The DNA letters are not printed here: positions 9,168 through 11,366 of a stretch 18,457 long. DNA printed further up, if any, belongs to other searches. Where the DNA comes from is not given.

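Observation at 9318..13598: Flotillin + DUF2628 membrane-scaffold module inserted between nuoG and nuoH, in the same transcriptional string as Complex I genes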

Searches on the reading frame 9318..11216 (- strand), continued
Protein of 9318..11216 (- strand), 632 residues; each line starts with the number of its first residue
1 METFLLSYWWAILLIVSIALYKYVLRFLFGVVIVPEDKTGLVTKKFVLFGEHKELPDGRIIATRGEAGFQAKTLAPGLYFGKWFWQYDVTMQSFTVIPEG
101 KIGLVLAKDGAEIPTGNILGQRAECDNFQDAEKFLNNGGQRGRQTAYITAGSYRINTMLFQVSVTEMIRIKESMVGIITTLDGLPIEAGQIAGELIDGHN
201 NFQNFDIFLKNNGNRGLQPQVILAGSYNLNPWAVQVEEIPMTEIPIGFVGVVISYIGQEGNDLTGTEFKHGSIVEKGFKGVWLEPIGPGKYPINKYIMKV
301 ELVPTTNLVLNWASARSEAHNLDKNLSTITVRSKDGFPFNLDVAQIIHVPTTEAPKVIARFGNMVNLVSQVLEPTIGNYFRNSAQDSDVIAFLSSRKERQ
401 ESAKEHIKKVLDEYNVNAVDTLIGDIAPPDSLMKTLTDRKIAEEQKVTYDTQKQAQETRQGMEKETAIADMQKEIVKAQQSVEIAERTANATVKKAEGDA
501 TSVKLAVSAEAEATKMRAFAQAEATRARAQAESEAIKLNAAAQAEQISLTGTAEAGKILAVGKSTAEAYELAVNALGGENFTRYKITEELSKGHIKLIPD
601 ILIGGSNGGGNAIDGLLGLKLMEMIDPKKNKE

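Call 18: find_encoding_contigs(protein=P0018, flank=8000, max_places=2)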
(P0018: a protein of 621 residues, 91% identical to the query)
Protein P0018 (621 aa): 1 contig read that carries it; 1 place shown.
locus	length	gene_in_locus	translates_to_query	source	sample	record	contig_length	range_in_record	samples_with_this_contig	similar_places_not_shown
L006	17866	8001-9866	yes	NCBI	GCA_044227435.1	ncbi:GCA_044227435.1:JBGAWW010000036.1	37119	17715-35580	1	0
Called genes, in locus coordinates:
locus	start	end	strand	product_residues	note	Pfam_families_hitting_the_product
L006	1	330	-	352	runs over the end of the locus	PF00072:Response_reg, PF03975:CheD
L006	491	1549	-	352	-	PF03705:CheR_N, PF01739:CheR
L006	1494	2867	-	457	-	PF01627:Hpt, PF02895:H-kinase_dim (faint)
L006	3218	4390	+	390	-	PF00082:Peptidase_S8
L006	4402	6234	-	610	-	PF00270:DEAD (faint), PF04851:ResIII, PF18766:SWI2_SNF2 (faint), PF00271:Helicase_C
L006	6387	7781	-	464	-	PF02016:Peptidase_S66, PF17676:Peptidase_S66C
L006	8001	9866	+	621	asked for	PF01145:Band_7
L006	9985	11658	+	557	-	-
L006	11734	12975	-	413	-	PF04389:Peptidase_M28, PF01546:Peptidase_M20, PF13180:PDZ_2, PF17820:PDZ_6 (weak)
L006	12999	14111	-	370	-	PF00930:DPPIV_N (faint), PF26549:Tricorn_N, PF26550:Tricorn_2nd, PF07676:PD40, PF26549:Tricorn_N, PF07676:PD40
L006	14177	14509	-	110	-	PF20391:DUF6686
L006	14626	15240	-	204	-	PF01126:Heme_oxygenase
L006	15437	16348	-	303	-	PF12146:Hydrolase_4, PF00561:Abhydrolase_1, PF12697:Abhydrolase_6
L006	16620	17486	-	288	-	PF01575:MaoC_dehydratas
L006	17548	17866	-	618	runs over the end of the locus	?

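Call 19: find_encoding_contigs(protein=P0020, flank=8000, max_places=2)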
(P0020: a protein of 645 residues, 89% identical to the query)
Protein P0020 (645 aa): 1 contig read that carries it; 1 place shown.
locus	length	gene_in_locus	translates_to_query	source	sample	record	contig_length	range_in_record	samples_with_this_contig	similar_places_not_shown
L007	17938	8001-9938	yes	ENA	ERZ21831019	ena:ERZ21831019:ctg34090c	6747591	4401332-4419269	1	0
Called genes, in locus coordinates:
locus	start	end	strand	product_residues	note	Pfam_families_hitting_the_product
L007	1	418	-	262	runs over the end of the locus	PF18348:SH3_16, PF00877:NLPC_P60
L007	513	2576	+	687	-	PF07697:7TMR-HDED, PF07698:7TM-7TMR_HD, PF08668:HDOD (weak), PF01966:HD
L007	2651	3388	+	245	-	PF13489:Methyltransf_23, PF01209:Ubie_methyltran (weak), PF05175:MTS (weak), PF08241:Methyltransf_11, PF08242:Methyltransf_12, PF13649:Methyltransf_25, PF13847:Methyltransf_31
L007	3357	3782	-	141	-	-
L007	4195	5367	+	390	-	PF00389:2-Hacid_dh, PF02826:2-Hacid_dh_C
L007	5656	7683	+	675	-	PF00456:Transketolase_N, PF02779:Transket_pyr, PF22613:Transketolase_C_1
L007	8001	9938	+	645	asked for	PF01145:Band_7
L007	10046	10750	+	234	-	PF06210:DUF1003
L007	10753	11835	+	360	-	PF06224:AlkZ-like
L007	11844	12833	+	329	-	PF13308:YARHG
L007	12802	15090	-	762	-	PF02463:SMC_N (faint), PF03193:RsgA_GTPase (faint), PF13175:AAA_15 (faint), PF13191:AAA_16 (faint), PF13555:AAA_29 (faint), PF20703:nSTAND1 (faint), PF13304:AAA_21 (faint), PF00005:ABC_tran, +2 more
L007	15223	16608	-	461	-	PF01554:MatE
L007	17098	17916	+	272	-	PF20240:DUF6597, PF00165:HTH_AraC (faint), PF12833:HTH_18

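Call 21: find_encoding_contigs(protein=P0002, flank=8000, max_places=3)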
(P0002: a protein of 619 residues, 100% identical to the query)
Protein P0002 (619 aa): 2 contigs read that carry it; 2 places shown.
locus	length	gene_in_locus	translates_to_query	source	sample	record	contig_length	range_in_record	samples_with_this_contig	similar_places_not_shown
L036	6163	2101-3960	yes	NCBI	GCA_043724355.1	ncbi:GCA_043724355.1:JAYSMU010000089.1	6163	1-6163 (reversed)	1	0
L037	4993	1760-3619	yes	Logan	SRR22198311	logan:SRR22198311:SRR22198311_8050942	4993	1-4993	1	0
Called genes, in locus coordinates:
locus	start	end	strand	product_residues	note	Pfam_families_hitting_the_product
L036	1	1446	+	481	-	?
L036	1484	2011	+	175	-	PF10947:DUF2628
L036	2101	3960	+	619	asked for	PF01145:Band_7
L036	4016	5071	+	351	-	PF00146:NADHdh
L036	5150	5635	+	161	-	PF14697:Fer4_21 (faint), PF12797:Fer4_2 (faint), PF13237:Fer4_10, PF00037:Fer4 (weak), PF12837:Fer4_6 (faint), PF12838:Fer4_7, PF13187:Fer4_9, PF00037:Fer4, +2 more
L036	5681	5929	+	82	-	PF02416:TatA_B_E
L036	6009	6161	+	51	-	?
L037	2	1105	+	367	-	?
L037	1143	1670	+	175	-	PF10947:DUF2628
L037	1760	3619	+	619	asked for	PF01145:Band_7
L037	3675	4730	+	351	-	PF00146:NADHdh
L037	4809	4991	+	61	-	?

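Call 40: search_solved_structures(query=window:9318-11216:-, max_evalue=0.01, show_alignments=1)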
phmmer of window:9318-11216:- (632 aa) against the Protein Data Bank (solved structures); distinct sequences matched with E-value up to 0.01: 1.
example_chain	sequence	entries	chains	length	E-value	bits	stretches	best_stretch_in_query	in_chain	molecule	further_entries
8z5g_A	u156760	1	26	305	0.0041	18.9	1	331-535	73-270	Protein QmcA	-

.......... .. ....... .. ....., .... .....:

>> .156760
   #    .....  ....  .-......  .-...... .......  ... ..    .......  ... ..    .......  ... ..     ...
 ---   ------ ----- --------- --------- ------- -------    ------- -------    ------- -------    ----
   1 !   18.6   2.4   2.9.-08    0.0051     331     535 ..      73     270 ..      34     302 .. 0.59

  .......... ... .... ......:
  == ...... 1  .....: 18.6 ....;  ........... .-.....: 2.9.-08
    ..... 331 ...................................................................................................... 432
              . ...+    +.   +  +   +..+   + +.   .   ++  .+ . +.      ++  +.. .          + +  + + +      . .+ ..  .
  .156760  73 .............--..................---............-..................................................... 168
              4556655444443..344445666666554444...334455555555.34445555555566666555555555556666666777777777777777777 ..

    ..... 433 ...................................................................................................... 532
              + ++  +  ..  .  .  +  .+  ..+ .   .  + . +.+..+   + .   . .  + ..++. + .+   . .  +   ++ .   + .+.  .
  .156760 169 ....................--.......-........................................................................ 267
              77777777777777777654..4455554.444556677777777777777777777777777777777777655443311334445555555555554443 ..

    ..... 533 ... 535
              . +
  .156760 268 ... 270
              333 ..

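Call 41: search_protein_families(library=padloc, proteins=[window:9318-11216:-], max_evalue=0.01)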
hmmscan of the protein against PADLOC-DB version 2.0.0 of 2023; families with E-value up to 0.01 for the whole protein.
window:9318-11216:- (632 aa): 0 families

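Call 59: search_protein_representatives(protein=window:9318-11216:-)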
Query: 632 residues. Proteins with E-value up to 0.001 (for the whole library): 2713; up to 1e-10: 1567; up to 1e-30: 499. The best 150 are listed.
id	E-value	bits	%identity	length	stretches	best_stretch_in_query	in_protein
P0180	3.6e-270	914.0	43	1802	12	96-528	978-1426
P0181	4.6e-233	791.5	43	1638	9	91-461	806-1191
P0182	3.9e-221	752.1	59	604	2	3-514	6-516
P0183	8.8e-219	744.3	56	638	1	7-631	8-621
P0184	3.0e-208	709.6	38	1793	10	190-531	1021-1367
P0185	1.1e-185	635.1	40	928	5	127-627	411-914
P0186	8.7e-184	628.8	57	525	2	94-444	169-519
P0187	1.6e-177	608.0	46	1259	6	91-366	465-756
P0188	1.7e-175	601.4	65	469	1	178-625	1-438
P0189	1.9e-175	601.2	52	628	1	1-613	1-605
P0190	3.2e-175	600.5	41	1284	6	91-361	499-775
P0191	2.1e-171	587.9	44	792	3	94-627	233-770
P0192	7.6e-170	582.7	43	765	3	86-513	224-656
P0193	7.8e-164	562.9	46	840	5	92-378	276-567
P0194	7.2e-163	559.7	48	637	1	10-626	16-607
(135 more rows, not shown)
